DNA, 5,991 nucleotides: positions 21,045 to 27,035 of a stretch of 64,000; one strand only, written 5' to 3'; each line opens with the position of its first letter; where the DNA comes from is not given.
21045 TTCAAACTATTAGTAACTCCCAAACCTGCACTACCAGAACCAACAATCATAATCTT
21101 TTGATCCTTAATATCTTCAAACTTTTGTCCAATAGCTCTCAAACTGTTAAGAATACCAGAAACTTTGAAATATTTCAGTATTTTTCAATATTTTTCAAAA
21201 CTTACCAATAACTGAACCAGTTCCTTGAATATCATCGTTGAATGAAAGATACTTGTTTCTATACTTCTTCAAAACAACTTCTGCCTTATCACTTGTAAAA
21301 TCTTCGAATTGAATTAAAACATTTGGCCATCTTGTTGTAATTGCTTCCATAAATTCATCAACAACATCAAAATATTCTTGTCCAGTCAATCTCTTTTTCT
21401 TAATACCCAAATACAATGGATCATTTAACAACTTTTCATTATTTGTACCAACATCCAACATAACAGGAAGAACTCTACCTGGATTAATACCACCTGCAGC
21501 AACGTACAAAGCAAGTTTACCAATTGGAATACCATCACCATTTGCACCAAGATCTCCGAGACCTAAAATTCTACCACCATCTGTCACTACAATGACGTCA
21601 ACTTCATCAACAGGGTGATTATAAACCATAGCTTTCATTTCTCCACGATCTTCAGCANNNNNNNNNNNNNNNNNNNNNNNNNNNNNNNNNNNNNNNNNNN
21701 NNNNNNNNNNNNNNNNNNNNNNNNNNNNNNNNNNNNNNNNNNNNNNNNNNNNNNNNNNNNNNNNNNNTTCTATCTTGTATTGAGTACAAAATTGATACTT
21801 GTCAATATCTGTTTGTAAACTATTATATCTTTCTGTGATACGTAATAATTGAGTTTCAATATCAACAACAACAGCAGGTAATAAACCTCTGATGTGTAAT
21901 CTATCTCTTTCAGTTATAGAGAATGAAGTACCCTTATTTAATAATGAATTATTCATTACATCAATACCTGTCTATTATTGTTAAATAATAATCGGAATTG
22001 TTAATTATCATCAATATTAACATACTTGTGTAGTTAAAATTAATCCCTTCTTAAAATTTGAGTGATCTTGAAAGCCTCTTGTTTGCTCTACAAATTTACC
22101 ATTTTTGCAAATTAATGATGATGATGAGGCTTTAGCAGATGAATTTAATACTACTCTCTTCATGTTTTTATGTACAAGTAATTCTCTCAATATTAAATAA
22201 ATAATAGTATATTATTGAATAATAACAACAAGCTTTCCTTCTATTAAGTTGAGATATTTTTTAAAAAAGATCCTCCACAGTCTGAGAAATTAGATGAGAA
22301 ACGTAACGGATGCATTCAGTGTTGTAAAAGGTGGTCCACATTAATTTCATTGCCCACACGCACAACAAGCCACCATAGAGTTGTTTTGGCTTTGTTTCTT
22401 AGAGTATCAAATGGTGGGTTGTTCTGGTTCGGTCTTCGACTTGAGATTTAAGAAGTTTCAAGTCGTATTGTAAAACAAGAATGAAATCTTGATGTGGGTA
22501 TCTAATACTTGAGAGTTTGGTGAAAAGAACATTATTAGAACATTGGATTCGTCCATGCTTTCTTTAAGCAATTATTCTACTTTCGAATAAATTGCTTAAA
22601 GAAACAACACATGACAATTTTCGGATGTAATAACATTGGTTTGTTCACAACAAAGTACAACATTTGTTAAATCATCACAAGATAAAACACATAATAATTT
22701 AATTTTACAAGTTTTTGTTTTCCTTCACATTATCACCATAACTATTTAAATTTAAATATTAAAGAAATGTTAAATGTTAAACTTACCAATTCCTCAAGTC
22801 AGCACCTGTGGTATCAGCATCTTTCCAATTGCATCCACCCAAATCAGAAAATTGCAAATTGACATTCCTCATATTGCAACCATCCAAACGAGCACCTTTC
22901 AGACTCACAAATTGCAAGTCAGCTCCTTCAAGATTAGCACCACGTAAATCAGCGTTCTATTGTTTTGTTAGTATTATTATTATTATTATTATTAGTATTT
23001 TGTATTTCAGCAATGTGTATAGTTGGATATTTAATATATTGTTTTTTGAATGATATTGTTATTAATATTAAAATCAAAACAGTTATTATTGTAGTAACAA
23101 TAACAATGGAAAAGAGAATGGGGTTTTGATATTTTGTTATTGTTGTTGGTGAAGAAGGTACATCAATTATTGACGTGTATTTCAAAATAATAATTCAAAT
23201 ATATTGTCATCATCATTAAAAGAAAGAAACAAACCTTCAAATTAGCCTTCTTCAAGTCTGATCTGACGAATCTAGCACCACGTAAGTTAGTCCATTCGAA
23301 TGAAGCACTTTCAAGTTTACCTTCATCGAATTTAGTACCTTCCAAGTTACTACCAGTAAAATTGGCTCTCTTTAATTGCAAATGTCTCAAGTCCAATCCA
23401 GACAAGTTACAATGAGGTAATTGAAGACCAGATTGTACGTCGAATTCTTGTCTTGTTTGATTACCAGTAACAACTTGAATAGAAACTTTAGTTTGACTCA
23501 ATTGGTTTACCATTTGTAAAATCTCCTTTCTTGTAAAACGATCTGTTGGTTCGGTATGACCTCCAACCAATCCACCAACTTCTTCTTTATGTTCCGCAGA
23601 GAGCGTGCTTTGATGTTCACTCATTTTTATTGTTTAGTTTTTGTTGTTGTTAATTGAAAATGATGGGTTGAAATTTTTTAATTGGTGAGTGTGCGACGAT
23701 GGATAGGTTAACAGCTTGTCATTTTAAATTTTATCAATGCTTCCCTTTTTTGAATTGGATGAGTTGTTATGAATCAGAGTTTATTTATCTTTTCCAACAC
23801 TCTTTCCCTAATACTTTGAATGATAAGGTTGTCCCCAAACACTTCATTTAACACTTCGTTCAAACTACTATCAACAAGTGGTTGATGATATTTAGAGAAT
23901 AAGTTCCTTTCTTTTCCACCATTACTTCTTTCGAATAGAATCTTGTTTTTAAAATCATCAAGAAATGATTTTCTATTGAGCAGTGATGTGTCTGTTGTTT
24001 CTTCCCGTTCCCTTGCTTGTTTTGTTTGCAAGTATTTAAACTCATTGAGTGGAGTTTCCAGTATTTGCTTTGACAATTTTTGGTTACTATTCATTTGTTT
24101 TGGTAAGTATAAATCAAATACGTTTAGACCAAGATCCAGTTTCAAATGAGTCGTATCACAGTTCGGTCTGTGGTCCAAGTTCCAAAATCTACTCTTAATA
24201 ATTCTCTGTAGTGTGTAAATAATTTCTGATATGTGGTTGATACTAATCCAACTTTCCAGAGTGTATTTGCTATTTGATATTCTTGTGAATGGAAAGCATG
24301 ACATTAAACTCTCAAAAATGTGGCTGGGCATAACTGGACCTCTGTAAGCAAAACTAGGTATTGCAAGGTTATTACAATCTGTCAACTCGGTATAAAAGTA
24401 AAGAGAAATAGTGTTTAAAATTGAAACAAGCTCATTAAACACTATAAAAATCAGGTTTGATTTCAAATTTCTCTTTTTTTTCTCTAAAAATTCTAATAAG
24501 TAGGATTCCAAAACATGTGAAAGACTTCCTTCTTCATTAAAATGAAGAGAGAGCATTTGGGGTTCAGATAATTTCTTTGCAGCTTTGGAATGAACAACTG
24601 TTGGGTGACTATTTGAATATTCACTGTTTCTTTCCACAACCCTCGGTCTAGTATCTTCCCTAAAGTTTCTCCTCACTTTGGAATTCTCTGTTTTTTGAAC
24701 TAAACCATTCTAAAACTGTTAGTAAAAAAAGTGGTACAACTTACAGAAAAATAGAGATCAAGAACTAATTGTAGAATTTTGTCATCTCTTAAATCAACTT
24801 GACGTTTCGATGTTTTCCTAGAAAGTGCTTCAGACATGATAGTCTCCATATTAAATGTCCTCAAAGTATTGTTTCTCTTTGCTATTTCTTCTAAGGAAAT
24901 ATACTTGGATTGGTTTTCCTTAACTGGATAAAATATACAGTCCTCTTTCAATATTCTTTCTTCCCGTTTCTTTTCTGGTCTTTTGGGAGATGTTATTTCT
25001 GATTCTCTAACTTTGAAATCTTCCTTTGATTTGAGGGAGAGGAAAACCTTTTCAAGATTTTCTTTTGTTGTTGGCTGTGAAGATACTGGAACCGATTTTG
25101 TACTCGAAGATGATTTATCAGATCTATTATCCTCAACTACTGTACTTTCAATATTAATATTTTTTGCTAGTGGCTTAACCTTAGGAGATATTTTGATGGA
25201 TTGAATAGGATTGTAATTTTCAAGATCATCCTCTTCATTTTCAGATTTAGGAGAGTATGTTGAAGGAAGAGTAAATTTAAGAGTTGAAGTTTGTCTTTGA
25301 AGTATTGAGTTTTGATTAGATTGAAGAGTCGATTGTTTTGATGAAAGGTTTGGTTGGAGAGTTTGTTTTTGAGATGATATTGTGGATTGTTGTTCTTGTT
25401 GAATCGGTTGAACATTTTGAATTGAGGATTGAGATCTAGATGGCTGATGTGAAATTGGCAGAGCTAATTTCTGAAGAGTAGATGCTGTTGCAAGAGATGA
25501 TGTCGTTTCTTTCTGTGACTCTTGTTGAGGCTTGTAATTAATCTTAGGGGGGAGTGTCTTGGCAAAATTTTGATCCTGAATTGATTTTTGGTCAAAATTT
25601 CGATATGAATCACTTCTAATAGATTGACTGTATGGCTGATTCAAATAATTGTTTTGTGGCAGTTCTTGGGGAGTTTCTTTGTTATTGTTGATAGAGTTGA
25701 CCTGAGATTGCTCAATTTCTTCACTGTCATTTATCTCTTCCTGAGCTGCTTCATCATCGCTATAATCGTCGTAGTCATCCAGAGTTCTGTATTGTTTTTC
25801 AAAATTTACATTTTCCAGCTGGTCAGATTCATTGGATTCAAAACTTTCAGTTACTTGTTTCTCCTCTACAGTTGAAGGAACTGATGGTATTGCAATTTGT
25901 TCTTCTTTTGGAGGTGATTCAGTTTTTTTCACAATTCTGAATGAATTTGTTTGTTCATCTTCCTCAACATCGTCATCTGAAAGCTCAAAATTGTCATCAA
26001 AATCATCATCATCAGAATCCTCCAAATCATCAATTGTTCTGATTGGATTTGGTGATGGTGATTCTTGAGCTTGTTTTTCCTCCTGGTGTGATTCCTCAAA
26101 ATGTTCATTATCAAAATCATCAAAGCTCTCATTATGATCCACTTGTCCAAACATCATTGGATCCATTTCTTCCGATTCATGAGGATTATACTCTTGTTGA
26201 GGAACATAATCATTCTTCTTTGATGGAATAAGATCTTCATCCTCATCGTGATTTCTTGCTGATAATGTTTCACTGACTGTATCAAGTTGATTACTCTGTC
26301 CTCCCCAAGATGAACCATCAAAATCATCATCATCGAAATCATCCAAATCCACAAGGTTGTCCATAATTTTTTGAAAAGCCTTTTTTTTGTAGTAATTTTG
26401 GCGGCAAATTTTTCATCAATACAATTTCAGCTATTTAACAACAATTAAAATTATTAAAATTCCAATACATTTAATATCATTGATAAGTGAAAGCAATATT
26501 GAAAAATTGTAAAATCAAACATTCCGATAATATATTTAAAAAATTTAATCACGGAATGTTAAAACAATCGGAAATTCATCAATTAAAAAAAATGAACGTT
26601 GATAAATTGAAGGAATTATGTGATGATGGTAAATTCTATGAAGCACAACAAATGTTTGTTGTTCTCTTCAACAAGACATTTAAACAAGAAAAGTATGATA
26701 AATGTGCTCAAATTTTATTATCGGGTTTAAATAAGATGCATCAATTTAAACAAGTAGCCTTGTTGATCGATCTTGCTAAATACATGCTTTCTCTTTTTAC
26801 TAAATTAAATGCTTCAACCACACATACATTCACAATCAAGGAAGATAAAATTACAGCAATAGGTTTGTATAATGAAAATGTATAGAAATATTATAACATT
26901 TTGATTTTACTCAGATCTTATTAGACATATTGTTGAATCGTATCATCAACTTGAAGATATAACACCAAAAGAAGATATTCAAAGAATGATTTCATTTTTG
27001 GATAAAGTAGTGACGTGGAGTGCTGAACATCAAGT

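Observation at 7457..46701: Recurrent GC-rich palindrome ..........(A) in short spacers just upstream of start codons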

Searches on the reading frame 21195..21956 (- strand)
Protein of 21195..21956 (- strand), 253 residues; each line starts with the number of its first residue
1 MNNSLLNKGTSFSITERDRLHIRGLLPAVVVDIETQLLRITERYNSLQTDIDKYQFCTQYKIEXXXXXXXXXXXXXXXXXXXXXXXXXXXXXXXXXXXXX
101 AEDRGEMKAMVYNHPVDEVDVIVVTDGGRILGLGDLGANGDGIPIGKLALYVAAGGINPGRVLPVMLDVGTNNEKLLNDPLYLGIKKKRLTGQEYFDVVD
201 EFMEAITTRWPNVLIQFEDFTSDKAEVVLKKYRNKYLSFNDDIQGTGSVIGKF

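Call 42: search_protein_families(library=pfam, max_evalue=0.001, proteins=[window:21195-21956:-])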
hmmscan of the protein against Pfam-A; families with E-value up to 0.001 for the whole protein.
window:21195-21956:- (253 aa): 1 family
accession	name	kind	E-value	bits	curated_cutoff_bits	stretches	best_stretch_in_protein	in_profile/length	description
PF00390.24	malic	-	1.2e-53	182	23.1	1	101-233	49-182/182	Malic enzyme, N-terminal domain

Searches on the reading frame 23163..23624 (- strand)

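Call 43: search_protein_families(library=pfam, max_evalue=0.001, proteins=[window:23163-23624:-])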
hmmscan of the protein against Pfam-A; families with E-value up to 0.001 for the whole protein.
window:23163-23624:- (153 aa): 4 families
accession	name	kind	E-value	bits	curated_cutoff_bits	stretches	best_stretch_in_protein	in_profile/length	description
PF00805.28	Pentapeptide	-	1.6e-13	50.4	20.2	2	72-101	6-35/40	Pentapeptide repeats (8 copies)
PF13599.13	Pentapeptide_4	-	9.4e-11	42.1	38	1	69-131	8-70/78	Pentapeptide repeat region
PF13576.12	Pentapeptide_3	-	1.2e-06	29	27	1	85-127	2-47/48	Pentapeptide repeats (9 copies)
PF25296.1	Decapeptide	-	0.00097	19.4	45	0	83-127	16-60/74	Decapeptide repeat region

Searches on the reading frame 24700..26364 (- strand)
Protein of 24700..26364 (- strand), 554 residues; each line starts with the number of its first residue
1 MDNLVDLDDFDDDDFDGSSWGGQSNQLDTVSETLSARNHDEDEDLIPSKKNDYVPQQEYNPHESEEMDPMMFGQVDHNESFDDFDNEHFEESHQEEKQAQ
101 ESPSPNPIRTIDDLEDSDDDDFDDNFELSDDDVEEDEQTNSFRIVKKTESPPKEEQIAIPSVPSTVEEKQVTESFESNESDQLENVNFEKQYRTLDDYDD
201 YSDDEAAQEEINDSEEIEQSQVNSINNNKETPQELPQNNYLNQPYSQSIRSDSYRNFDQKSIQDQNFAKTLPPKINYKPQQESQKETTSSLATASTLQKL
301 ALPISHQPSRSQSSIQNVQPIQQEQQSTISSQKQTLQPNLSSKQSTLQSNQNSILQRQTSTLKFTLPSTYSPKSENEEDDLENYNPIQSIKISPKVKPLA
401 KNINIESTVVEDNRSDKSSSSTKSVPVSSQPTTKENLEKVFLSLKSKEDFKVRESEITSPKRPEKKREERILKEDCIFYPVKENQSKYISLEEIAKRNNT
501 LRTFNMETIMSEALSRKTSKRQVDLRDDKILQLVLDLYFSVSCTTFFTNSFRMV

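Call 9: search_protein_families(library=pfam, proteins=[window:24700-26364:-])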
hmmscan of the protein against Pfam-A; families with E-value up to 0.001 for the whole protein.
window:24700-26364:- (554 aa): 0 families

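Call 34: search_protein_families(library=pfam, max_evalue=0.1, proteins=[window:24700-26364:-])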
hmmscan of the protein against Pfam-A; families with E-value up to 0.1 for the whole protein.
window:24700-26364:- (554 aa): 1 family
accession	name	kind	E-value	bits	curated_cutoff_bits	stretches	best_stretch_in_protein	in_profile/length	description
PF02540.23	NAD_synthase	-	0.04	13.5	21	0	161-228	167-231/242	NAD synthase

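Call 47: search_solved_structures(query=window:24700-26364:-, max_evalue=1)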
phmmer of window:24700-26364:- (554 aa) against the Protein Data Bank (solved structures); distinct sequences matched with E-value up to 1: 2.
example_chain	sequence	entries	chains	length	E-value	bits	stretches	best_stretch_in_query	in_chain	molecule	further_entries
3oja_B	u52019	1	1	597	4.4e-05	26.1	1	459-538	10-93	Anopheles Plasmodium-responsive Leucine-rich repeat protein 1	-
3o6n_A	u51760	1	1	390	0.015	17.8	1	459-538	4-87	APL1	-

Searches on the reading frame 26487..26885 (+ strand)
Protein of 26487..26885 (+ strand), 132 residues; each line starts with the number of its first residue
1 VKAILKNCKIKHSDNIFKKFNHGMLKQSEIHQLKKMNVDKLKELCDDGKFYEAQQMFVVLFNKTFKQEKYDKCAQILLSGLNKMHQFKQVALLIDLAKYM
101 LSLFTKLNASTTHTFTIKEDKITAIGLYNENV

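Call 43: search_protein_families(library=pfam, max_evalue=0.001, proteins=[window:26487-26885:+])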
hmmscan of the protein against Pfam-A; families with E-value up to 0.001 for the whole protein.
window:26487-26885:+ (132 aa): 1 family
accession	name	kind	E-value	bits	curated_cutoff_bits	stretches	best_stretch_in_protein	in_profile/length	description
PF04190.19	GET4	-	7.7e-06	26.3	30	1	67-114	1-48/257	Golgi to ER traffic protein 4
